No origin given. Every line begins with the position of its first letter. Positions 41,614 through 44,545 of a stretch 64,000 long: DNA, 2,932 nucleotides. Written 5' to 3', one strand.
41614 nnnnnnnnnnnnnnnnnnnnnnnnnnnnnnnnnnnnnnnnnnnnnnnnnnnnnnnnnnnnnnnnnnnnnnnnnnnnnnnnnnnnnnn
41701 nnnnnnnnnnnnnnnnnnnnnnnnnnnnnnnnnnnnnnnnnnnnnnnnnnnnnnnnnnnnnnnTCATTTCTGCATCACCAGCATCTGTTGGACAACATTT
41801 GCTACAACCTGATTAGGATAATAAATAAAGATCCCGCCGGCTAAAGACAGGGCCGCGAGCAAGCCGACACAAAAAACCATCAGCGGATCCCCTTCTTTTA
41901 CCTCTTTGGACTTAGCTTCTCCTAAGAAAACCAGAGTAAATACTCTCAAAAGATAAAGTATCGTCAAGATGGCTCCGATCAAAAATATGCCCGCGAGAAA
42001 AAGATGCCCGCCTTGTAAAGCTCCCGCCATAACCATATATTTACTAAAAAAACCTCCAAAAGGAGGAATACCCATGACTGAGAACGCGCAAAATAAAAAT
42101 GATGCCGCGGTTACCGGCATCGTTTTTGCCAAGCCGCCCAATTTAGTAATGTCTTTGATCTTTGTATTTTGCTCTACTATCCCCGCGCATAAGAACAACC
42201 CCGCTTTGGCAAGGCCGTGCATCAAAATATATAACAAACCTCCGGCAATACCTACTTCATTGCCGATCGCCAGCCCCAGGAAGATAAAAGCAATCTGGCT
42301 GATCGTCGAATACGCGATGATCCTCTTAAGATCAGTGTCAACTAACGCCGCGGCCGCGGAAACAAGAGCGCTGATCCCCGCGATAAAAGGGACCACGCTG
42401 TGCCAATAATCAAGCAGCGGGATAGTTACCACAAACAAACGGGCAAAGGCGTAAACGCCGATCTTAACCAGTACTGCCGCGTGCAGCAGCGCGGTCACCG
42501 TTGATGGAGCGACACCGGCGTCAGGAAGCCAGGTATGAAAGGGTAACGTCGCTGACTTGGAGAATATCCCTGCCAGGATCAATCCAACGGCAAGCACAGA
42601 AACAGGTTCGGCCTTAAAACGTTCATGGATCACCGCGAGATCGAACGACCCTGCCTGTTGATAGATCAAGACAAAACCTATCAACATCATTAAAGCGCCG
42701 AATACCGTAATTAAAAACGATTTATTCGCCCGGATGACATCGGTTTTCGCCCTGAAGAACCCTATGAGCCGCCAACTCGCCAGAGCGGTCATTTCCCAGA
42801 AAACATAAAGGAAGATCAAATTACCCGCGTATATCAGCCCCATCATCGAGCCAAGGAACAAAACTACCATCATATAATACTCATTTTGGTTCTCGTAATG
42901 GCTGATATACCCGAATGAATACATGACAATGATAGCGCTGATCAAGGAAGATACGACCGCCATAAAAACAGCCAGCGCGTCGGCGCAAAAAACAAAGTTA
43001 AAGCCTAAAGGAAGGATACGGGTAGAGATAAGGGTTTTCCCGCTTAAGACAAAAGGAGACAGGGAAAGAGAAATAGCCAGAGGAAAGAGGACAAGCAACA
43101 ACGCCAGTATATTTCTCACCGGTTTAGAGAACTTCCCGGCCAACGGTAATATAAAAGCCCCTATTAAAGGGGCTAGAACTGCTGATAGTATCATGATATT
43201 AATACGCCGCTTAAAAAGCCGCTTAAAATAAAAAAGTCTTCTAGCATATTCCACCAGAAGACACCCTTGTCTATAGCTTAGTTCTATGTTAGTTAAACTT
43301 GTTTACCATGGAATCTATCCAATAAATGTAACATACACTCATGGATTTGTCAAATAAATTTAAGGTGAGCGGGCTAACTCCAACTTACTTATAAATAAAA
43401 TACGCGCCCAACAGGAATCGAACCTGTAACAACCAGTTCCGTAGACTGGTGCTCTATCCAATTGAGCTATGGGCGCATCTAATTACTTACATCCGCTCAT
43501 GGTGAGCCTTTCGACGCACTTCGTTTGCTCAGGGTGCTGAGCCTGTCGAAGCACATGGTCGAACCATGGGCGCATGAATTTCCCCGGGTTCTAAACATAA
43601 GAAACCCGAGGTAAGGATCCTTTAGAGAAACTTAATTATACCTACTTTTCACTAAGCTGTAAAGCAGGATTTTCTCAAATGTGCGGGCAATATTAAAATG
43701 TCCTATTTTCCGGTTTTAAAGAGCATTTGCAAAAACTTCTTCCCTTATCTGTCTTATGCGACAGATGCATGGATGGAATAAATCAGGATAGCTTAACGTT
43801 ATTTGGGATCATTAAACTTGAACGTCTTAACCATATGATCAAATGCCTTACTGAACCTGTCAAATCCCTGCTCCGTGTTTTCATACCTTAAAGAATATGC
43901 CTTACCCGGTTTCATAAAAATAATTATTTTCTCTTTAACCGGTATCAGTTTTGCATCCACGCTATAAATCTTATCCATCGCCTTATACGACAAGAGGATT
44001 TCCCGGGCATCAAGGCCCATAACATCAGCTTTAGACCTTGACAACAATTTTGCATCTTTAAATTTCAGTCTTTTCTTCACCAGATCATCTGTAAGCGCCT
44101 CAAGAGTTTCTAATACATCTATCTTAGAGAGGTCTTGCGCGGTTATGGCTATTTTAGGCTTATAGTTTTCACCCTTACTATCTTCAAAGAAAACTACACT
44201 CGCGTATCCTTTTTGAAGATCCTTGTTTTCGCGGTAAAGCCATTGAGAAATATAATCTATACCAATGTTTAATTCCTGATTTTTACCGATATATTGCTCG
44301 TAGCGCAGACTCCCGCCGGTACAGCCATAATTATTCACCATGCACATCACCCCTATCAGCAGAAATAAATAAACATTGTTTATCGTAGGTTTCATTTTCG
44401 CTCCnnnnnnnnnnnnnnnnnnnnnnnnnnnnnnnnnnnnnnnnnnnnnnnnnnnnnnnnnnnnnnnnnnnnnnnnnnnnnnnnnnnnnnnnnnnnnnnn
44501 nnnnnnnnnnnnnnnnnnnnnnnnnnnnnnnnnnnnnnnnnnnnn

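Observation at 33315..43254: Complex-I-like [NiFe] hydrogenase operon with a full set of 11 Nuo-homologous subunits and intact Ni-Fe ligands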

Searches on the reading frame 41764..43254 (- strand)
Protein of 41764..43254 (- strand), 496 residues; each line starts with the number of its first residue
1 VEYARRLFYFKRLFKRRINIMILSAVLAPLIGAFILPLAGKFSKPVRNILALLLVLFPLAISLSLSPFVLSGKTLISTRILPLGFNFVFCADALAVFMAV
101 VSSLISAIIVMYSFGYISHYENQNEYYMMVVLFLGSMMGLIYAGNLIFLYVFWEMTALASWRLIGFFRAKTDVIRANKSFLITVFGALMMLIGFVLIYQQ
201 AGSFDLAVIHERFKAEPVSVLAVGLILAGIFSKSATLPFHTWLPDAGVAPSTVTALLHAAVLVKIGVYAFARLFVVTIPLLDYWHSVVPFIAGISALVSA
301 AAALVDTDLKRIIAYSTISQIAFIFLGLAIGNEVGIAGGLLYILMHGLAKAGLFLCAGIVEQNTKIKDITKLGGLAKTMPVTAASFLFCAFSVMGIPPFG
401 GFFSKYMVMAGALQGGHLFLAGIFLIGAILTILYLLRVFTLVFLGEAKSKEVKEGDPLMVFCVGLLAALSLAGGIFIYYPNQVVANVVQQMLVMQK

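Call 3: search_protein_families(library=pfam, proteins=[window:41764-43254:-], max_evalue=0.01)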
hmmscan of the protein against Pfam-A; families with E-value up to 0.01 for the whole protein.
window:41764-43254:- (496 aa): 2 families
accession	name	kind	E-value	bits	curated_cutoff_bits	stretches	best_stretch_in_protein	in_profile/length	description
PF00361.26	Proton_antipo_M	-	1.7e-71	241.2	21.5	1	143-431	1-294/294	NADH:quinone oxidoreductase/Mrp antiporter, TM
PF00662.26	Proton_antipo_N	-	1.2e-06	28.8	24.5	1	84-127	8-51/51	NADH-Ubiquinone oxidoreductase (complex I), chain 5 N-terminus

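Call 4: search_protein_families(library=ncbifam, proteins=[window:41764-43254:-], max_evalue=0.01)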
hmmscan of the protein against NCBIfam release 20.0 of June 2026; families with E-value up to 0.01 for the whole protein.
window:41764-43254:- (496 aa): 74 families (the best 25 are shown)
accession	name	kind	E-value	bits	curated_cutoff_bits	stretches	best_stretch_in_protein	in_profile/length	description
NF009287.0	PRK12647.1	equivalog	4.3e-91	306.6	937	1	21-491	2-481/773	putative monovalent cation/H+ antiporter subunit A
NF005141.0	PRK06590.1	equivalog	7.7e-88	296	556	1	21-485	4-476/615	NADH-quinone oxidoreductase subunit L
NF009288.0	PRK12648.1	equivalog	4.9e-85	286.4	1104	1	22-490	3-481/954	monovalent cation/H+ antiporter subunit A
TIGR01974.1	NDH_I_L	subfamily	3.6e-82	277.2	407.5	1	22-493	3-494/630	NADH-quinone oxidoreductase subunit L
NF005097.0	PRK06525.1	equivalog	5.4e-82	276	430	1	22-473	5-471/480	hydrogenase 4 subunit D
TIGR00940.1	2a6301s01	subfamily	1.3e-77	261.9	920.45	1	23-489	2-498/793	monovalent cation:proton antiporter subunit A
NF009289.0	PRK12649.1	equivalog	2.8e-77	260.8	1117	1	22-487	7-495/789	putative monovalent cation/H+ antiporter subunit A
NF009285.0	PRK12645.1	equivalog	9.5e-77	258.9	1028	1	22-489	4-502/804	Na+/H+ antiporter subunit A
NF009284.0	PRK12644.1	equivalog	2.2e-73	247.8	962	1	81-491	62-485/975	Na+/H+ antiporter subunit A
TIGR01972.1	NDH_I_M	subfamily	7.5e-71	239.2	263.8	1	25-491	4-482/486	NADH-quinone oxidoreductase subunit M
NF006240.0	PRK08376.1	subfamily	1e-70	239.1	662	1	26-489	11-501/521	putative monovalent cation/H+ antiporter subunit D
NF009290.0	PRK12650.1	equivalog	2.5e-70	237.5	980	1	85-491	73-486/966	DUF4040 family protein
NF005561.0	PRK07234.1-1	equivalog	4.8e-70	236.9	718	1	21-462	8-455/569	putative monovalent cation/H+ antiporter subunit D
NF006236.0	PRK08375.1-1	equivalog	6.8e-70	236.4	663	1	18-488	5-492/493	putative monovalent cation/H+ antiporter subunit D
NF006419.0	PRK08668.1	equivalog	2.6e-69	234.5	617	1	22-488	4-478/613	NADH dehydrogenase subunit M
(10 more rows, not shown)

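Call 33: search_solved_structures(query=window:41764-43194:-, max_evalue=1e-20)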
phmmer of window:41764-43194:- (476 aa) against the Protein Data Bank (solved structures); distinct sequences matched with E-value up to 1e-20: 80 (the best 60 are shown).
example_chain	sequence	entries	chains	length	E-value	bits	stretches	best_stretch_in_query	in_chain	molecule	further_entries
7qru_A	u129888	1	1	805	1.2e-59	206.1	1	5-468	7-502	Na+/H+ antiporter subunit A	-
6z16_A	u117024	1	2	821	1.8e-55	192.3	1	5-459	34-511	Multisubunit Na+/H+ antiporter, A subunit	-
6hum_F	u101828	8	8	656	4.1e-53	184.5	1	65-428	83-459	NADH dehydrogenase subunit 5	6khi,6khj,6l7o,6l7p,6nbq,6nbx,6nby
4he8_L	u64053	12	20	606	2.4e-52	182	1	2-460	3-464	NADH-quinone oxidoreductase subunit 12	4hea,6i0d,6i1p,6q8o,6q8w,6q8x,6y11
3rko_L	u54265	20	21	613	7.5e-50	173.8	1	5-429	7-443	NADH-QUINONE OXIDOREDUCTASE SUBUNIT L | Proton-translocating NADH-quinone oxidoreductase, chain L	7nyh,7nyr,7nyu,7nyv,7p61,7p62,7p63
7z7r_L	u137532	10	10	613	7.5e-50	173.8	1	5-429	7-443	NADH dehydrogenase subunit L | NADH-quinone oxidoreductase subunit L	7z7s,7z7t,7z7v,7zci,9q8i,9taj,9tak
6cfw_H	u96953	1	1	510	1.1e-49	173.2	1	6-447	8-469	Monovalent cation/H+ antiporter subunit D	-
7qru_D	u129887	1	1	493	1.9e-49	172.5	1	3-436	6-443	Na+/H+ antiporter subunit D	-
8e9g_L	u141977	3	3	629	2.9e-49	171.9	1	6-453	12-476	NADH-quinone oxidoreductase, L subunit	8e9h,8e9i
9grx_F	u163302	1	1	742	4.3e-48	168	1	63-426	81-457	NAD(P)H-quinone oxidoreductase subunit 5, chloroplastic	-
7eu3_F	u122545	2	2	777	7.6e-46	160.6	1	6-425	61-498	NAD(P)H-quinone oxidoreductase subunit F | NADH-plastoquinone oxidoreductase subunit 5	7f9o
7wff_F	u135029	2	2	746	8.3e-46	160.5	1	11-427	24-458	NAD(P)H-quinone oxidoreductase subunit 5, chloroplastic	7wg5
7d3u_A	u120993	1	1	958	1.2e-43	153.4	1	48-397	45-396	Monovalent Na+/H+ antiporter subunit A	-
9ti4_l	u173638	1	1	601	1.5e-43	153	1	3-457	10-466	NADH-ubiquinone oxidoreductase chain 5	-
9cwt_l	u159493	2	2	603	1.5e-43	153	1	3-457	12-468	NADH-ubiquinone oxidoreductase chain 5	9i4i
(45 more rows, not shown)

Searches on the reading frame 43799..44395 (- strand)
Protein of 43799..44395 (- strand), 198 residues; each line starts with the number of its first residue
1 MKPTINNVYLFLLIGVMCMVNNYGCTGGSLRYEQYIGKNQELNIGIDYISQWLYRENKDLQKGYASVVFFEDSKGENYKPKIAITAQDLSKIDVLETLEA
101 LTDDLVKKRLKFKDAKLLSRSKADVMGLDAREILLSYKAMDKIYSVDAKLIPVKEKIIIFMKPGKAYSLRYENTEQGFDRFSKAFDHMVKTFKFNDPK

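Call 6: search_protein_families(library=pfam, proteins=[window:43799-44395:-], max_evalue=0.001)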
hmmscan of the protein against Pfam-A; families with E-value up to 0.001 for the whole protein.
window:43799-44395:- (198 aa): 1 family
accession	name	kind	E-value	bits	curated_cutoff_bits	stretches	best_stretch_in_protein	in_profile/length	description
PF01789.22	PsbP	-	0.00016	22.2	23.5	1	65-194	29-155/155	PsbP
